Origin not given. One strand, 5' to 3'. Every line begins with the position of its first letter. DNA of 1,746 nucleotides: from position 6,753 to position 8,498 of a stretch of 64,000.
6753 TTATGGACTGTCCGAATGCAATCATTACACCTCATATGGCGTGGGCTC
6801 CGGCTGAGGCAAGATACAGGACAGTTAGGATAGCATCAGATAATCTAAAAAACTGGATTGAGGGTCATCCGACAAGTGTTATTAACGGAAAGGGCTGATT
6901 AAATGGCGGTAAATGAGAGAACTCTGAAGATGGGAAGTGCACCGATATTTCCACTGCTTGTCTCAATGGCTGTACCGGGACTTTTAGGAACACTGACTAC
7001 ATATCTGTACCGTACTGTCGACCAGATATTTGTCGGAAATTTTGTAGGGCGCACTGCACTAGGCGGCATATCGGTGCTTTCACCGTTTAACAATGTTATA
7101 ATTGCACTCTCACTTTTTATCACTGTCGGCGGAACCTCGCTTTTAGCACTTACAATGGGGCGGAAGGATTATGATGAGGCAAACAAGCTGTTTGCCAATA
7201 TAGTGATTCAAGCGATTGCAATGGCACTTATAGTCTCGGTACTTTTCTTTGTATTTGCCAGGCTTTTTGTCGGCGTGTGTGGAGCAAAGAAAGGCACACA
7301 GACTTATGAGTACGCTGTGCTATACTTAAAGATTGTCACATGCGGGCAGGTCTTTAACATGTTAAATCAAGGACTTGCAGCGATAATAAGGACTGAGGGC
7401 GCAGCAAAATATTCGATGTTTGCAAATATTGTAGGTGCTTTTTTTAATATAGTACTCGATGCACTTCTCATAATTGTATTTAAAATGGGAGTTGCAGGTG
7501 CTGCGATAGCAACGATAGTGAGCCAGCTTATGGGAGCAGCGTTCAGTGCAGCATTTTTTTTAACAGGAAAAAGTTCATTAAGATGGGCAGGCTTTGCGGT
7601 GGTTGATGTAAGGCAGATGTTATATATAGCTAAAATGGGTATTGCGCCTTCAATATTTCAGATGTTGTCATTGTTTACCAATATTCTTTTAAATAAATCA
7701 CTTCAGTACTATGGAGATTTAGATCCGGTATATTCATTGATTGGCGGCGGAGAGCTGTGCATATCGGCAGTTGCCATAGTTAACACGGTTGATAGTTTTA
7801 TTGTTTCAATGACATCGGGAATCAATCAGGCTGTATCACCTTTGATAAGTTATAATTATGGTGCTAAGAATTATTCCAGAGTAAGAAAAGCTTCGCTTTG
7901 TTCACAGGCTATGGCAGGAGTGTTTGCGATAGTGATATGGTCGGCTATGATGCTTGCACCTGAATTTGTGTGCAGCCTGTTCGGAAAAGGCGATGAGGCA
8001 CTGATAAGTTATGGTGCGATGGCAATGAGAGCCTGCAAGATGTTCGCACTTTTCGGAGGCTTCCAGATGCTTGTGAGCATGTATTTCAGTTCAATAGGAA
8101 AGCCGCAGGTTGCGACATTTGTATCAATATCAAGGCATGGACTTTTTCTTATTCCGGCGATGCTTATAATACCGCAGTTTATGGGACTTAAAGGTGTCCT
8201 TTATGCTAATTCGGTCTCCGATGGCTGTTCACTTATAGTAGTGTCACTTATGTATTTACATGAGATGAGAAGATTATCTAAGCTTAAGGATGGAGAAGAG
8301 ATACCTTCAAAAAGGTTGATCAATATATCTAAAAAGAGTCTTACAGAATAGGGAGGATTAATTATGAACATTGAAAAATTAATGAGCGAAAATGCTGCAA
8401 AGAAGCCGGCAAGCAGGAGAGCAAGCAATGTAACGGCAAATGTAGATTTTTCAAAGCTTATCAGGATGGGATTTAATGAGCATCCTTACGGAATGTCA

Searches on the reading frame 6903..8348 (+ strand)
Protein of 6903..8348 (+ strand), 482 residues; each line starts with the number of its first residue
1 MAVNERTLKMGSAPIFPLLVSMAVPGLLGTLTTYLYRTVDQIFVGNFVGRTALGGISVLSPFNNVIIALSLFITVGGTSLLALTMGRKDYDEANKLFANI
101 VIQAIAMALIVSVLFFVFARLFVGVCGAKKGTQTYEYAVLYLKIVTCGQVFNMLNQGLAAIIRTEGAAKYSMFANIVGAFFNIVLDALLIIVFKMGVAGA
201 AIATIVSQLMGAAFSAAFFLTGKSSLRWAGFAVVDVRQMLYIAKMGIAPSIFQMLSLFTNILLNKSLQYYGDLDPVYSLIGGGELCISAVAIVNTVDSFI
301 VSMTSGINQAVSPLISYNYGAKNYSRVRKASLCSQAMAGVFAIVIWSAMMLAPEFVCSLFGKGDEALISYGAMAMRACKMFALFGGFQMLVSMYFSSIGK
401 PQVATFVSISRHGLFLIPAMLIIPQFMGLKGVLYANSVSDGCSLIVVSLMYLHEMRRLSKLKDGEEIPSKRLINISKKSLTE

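Call 17: search_protein_families(library=pfam, proteins=[window:6903-8348:+], max_evalue=0.001)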
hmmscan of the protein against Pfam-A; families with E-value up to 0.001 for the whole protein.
window:6903-8348:+ (482 aa): 1 family
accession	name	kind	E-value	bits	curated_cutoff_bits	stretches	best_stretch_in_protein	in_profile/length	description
PF01554.23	MatE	-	4.4e-36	124.5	24.9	2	27-187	3-160/161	MatE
